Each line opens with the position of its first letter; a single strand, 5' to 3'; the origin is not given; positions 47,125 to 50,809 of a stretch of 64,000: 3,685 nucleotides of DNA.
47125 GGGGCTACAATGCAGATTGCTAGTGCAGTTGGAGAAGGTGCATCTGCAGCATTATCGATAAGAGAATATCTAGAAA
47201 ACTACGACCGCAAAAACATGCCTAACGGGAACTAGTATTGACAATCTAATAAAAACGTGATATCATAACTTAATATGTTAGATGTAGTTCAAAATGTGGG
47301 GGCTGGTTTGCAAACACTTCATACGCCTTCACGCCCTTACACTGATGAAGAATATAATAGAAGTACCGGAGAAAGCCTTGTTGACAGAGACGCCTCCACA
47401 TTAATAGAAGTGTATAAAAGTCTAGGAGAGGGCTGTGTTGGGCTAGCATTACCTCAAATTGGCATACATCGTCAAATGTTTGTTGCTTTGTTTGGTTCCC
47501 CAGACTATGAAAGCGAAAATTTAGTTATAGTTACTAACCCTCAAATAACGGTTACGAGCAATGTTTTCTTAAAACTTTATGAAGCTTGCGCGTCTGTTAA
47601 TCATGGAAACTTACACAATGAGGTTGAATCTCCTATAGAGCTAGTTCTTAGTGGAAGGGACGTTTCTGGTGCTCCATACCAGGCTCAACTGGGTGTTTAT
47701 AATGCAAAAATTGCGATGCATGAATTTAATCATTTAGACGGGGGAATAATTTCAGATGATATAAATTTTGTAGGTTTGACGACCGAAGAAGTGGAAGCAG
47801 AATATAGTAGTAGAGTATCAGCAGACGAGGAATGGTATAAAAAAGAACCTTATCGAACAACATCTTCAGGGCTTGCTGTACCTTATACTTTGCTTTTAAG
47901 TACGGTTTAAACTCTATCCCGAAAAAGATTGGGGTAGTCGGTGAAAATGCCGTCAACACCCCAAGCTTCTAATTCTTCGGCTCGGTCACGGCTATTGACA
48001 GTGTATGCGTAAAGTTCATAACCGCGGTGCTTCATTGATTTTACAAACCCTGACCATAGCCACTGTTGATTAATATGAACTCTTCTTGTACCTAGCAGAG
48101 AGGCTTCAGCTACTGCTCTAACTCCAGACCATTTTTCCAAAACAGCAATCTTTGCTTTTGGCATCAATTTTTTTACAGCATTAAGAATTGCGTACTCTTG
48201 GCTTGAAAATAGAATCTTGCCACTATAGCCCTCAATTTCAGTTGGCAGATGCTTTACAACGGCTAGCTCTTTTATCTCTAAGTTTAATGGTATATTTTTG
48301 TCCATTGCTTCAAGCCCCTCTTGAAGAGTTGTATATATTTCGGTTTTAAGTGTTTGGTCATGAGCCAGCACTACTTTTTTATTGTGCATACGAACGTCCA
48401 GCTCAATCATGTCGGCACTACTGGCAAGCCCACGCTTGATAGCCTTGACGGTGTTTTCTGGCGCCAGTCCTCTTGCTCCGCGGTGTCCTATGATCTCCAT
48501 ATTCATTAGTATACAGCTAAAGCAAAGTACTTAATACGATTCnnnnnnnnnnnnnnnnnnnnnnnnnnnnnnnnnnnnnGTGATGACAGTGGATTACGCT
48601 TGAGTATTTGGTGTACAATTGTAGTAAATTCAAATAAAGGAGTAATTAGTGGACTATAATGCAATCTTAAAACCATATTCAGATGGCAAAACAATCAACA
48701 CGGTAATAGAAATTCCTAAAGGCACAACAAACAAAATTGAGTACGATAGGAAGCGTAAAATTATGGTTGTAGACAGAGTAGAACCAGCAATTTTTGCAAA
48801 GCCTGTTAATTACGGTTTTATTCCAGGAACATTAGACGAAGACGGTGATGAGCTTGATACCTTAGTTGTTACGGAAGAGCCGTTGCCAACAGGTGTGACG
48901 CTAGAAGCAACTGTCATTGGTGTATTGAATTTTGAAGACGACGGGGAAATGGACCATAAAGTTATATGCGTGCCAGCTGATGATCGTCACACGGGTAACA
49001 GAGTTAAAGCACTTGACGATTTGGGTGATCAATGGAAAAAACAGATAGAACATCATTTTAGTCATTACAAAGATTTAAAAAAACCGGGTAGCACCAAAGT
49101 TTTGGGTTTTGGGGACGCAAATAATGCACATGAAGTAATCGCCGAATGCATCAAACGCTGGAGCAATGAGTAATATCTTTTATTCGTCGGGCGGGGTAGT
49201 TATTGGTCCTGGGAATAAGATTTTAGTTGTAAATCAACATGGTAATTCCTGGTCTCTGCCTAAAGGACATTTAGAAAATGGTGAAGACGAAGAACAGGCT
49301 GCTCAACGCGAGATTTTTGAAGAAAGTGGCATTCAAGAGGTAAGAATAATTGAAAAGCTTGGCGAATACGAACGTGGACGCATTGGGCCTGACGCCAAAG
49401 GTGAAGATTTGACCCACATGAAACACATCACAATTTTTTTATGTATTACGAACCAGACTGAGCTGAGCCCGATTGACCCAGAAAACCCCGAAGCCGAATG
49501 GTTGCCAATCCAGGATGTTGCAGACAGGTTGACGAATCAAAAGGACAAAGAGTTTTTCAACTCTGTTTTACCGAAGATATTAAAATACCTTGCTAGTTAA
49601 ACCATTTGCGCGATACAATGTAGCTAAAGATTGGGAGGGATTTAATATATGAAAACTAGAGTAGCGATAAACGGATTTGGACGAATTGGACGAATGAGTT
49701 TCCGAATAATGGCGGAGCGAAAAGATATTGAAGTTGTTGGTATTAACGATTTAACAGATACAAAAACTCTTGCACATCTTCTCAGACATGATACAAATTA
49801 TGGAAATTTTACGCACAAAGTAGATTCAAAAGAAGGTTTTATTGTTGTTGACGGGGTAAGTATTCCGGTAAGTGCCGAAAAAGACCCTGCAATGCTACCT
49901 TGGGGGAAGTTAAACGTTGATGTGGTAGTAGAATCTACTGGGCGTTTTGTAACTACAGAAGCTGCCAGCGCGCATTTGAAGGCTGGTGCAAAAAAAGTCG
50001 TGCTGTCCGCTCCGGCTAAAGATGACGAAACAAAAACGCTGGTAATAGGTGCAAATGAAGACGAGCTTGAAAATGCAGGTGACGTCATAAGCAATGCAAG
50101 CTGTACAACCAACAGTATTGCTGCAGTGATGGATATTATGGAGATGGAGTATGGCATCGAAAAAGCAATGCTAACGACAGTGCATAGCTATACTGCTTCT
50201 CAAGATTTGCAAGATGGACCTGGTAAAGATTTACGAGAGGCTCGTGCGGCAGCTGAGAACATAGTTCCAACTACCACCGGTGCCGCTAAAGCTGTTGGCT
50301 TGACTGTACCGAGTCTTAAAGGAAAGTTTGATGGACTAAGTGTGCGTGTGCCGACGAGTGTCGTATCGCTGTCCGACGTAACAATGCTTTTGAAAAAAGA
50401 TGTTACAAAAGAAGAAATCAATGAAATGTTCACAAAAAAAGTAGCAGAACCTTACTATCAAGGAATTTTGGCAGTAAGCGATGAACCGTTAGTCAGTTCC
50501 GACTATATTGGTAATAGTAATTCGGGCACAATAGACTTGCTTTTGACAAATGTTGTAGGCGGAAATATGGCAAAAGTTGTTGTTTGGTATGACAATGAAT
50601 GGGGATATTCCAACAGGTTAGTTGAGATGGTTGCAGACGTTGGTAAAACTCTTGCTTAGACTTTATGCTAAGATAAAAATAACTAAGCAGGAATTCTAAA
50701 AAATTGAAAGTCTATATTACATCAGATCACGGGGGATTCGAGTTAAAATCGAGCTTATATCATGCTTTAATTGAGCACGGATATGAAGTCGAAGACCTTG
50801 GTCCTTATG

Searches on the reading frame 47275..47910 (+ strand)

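Call 73: search_protein_families(library=pfam, proteins=[window:47275-47910:+], max_evalue=0.001)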
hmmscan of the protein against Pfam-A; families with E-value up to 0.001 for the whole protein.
window:47275-47910:+ (211 aa): 1 family
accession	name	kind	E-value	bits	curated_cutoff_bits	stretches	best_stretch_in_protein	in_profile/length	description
PF01327.26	Pep_deformylase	-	4.2e-20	72.4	22.8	1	14-164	11-151/156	Polypeptide deformylase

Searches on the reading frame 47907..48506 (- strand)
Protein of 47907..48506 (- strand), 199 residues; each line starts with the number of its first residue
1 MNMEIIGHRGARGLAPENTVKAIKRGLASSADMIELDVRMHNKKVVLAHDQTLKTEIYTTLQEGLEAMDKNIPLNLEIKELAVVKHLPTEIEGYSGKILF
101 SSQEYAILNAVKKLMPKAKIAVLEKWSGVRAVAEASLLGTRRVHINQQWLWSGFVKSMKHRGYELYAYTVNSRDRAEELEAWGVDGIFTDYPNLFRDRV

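Call 73: search_protein_families(library=pfam, proteins=[window:47907-48506:-], max_evalue=0.001)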
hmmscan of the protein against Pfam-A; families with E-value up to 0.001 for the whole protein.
window:47907-48506:- (199 aa): 1 family
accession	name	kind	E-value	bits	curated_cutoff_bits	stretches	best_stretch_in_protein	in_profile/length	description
PF03009.23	GDPD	-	3.7e-23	83.3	23.6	2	95-193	138-243/244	Glycerophosphoryl diester phosphodiesterase family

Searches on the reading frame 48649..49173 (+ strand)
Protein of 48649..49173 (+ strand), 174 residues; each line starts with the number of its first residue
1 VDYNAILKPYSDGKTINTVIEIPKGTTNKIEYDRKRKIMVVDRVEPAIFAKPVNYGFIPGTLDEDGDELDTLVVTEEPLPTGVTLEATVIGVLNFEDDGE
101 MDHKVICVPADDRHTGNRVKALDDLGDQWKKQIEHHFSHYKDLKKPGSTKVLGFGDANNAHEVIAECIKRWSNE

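Call 36: find_homologous_proteins(query=window:48649-49173:+)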
Query window:48649-49173:+ (174 aa): 7995 proteins with E <= 0.001 among 8000 candidates; the best 120 are listed.
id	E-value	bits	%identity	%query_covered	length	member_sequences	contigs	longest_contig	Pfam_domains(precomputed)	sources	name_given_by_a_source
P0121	2.5e-114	397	100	100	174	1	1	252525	PF00719.25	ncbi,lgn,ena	-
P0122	6.7e-99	346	82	100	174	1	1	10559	PF00719.25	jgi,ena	-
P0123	1.4e-97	342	82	100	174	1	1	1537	PF00719.25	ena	-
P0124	4.5e-97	341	82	100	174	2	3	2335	PF00719.25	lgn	-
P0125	3.3e-96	338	84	100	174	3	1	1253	PF00719.25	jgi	jgi:inorganic pyrophosphatase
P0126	4.3e-96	337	82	100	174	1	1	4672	PF00719.25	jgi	jgi:inorganic pyrophosphatase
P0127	7.5e-96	337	80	100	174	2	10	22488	PF00719.25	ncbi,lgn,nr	ncbi:inorganic diphosphatase [Candidatus Saccharibacteria bacterium]|nr:inorganic diphosphatase [Can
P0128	1.0e-95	336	80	100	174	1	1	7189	PF00719.25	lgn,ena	-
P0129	1.6e-95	335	81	100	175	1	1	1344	PF00719.25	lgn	-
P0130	2.2e-95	335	81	100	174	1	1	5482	PF00719.25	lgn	-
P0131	3.2e-95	335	84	98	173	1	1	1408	PF00719.25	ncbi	-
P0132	3.6e-95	334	79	100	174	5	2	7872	PF00719.25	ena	-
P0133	8.2e-95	333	81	100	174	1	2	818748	PF00719.25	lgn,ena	-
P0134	9.3e-95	333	80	100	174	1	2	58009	PF00719.25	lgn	-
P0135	1.0e-94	333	82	100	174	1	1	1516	PF00719.25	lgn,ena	-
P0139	1.6e-94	332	81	98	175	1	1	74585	PF00719.25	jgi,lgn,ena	-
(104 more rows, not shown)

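Call 39: find_encoding_contigs(protein=P0133, flank=4000, max_places=2)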
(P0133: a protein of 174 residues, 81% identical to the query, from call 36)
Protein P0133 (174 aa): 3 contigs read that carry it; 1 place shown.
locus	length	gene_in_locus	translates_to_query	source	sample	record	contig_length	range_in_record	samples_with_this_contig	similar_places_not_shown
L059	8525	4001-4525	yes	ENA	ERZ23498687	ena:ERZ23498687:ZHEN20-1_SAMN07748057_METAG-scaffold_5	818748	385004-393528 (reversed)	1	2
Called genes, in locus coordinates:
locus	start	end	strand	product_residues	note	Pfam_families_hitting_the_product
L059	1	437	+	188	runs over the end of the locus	PF00254:FKBP_C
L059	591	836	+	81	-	PF00462:Glutaredoxin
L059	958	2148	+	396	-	PF00462:Glutaredoxin, PF07992:Pyr_redox_2, PF13738:Pyr_redox_3, PF00070:Pyr_redox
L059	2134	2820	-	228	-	-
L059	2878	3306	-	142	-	PF00173:Cyt-b5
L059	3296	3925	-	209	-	PF03009:GDPD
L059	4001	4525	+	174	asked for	PF00719:Pyrophosphatase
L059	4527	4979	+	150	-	PF00293:NUDIX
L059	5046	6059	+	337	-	PF00044:Gp_dh_N, PF02800:Gp_dh_C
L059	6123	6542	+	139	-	PF02502:LacAB_rpiB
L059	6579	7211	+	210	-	PF00834:Ribul_P_3_epim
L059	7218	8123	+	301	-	PF13292:DXP_synthase_N (faint), PF00456:Transketolase_N, PF00676:E1_dh, PF09364:XFP_N (weak)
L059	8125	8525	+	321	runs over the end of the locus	PF02779:Transket_pyr, PF02780:Transketolase_C, PF22613:Transketolase_C_1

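Call 40: find_encoding_contigs(protein=P0122, flank=4000, max_places=2)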
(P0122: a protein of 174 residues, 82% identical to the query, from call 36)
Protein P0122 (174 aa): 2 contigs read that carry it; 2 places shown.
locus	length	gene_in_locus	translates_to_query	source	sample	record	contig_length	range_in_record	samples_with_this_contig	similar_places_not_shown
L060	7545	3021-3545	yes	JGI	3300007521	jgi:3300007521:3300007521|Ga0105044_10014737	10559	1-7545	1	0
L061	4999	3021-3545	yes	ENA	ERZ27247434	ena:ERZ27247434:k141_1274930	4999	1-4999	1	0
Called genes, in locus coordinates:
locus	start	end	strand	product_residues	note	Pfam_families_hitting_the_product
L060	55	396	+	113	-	PF05635:23S_rRNA_IVP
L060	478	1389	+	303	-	PF01266:DAO (faint), PF07992:Pyr_redox_2, PF13738:Pyr_redox_3, PF00070:Pyr_redox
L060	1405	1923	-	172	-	-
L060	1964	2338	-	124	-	PF00173:Cyt-b5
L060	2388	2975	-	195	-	PF03009:GDPD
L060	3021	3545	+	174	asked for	PF00719:Pyrophosphatase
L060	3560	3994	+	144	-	PF00293:NUDIX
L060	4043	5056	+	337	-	PF00044:Gp_dh_N, PF02800:Gp_dh_C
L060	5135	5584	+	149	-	PF02502:LacAB_rpiB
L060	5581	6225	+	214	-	PF00834:Ribul_P_3_epim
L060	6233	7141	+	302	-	PF00456:Transketolase_N, PF13292:DXP_synthase_N (weak), PF00676:E1_dh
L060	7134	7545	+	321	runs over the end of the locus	PF02779:Transket_pyr, PF02780:Transketolase_C, PF22613:Transketolase_C_1 (weak)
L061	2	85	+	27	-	?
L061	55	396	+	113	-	PF05635:23S_rRNA_IVP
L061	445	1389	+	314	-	PF01266:DAO (faint), PF03486:HI0933_like (faint), PF07992:Pyr_redox_2, PF13434:Lys_Orn_oxgnase (faint), PF13738:Pyr_redox_3, PF00070:Pyr_redox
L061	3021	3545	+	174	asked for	PF00719:Pyrophosphatase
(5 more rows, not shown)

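Call 41: find_encoding_contigs(protein=P0139, flank=4000, max_places=2)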
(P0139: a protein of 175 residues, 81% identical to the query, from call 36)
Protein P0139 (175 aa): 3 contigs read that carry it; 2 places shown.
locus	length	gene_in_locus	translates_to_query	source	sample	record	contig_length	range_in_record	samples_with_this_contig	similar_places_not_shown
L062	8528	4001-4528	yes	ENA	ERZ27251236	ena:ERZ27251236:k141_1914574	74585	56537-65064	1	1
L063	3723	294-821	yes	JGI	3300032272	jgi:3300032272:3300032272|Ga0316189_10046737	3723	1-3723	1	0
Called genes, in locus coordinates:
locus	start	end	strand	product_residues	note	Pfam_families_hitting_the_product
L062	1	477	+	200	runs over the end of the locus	PF00254:FKBP_C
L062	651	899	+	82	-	PF00462:Glutaredoxin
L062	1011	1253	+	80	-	PF00462:Glutaredoxin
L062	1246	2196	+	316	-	PF07992:Pyr_redox_2, PF13434:Lys_Orn_oxgnase (faint), PF13738:Pyr_redox_3, PF00070:Pyr_redox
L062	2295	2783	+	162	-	-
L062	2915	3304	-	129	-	PF00173:Cyt-b5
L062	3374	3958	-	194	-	PF03009:GDPD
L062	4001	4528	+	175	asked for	PF00719:Pyrophosphatase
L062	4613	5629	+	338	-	PF00044:Gp_dh_N, PF02800:Gp_dh_C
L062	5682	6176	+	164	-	PF02502:LacAB_rpiB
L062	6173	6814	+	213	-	PF00834:Ribul_P_3_epim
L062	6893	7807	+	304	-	PF13292:DXP_synthase_N, PF00456:Transketolase_N, PF00676:E1_dh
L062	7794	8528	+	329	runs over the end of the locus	PF02779:Transket_pyr, PF02780:Transketolase_C, PF22613:Transketolase_C_1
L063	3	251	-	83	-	?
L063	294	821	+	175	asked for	PF00719:Pyrophosphatase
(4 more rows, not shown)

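Call 73: search_protein_families(library=pfam, proteins=[window:48649-49173:+], max_evalue=0.001)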
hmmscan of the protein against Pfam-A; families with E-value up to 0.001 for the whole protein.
window:48649-49173:+ (174 aa): 1 family
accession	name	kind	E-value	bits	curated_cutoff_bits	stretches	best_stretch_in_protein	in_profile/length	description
PF00719.24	Pyrophosphatase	-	4.6e-49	166.6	23.5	1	19-171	2-152/153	Inorganic pyrophosphatase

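Call 83: find_encoding_contigs(protein=P0121, flank=1000, max_places=4)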
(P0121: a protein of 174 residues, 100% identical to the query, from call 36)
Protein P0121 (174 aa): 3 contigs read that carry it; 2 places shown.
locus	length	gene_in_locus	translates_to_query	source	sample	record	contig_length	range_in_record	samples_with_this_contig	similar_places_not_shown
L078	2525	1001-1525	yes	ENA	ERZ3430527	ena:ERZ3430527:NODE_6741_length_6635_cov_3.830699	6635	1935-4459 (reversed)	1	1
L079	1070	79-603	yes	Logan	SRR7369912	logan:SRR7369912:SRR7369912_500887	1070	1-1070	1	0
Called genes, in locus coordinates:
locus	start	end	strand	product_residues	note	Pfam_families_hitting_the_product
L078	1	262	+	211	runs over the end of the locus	PF01327:Pep_deformylase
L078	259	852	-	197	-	PF03009:GDPD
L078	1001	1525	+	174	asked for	PF00719:Pyrophosphatase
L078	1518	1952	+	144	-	PF00293:NUDIX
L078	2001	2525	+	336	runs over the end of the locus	PF00044:Gp_dh_N, PF02800:Gp_dh_C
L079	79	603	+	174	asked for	PF00719:Pyrophosphatase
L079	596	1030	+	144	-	PF00293:NUDIX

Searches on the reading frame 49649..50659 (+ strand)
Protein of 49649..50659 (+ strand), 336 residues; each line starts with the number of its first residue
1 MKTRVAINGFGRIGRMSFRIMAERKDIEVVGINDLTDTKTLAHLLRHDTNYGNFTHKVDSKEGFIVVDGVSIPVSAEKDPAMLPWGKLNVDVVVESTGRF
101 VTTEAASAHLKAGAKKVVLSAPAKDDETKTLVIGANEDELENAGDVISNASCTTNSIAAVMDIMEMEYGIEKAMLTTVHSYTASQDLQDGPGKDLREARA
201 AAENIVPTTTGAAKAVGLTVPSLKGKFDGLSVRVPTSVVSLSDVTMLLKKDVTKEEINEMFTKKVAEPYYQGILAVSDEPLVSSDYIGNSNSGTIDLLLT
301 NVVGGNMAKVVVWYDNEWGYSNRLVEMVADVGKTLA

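Call 23: find_encoding_contigs(protein=window:49649-50659:+, flank=10000, max_places=6)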
Protein window:49649-50659:+ (336 aa): 1 contig read that carries it; 1 place shown.
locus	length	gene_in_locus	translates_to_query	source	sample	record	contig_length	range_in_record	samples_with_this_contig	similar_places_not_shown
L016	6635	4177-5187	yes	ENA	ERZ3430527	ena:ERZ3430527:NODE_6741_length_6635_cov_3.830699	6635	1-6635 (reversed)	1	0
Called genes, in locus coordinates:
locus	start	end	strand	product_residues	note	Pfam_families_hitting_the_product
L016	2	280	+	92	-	?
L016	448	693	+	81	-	PF00462:Glutaredoxin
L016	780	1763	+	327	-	PF07992:Pyr_redox_2, PF13738:Pyr_redox_3, PF00070:Pyr_redox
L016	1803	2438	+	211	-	PF01327:Pep_deformylase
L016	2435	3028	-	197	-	PF03009:GDPD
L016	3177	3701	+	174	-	PF00719:Pyrophosphatase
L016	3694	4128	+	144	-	PF00293:NUDIX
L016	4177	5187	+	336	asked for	PF00044:Gp_dh_N, PF02800:Gp_dh_C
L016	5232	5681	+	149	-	PF02502:LacAB_rpiB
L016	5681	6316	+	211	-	PF00834:Ribul_P_3_epim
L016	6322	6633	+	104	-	?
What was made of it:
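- Checked: Per the precomputed Pfam hits, the downstream operon is ppa-NUDIX-gap-rpiB-rpe-tkt (call 23).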
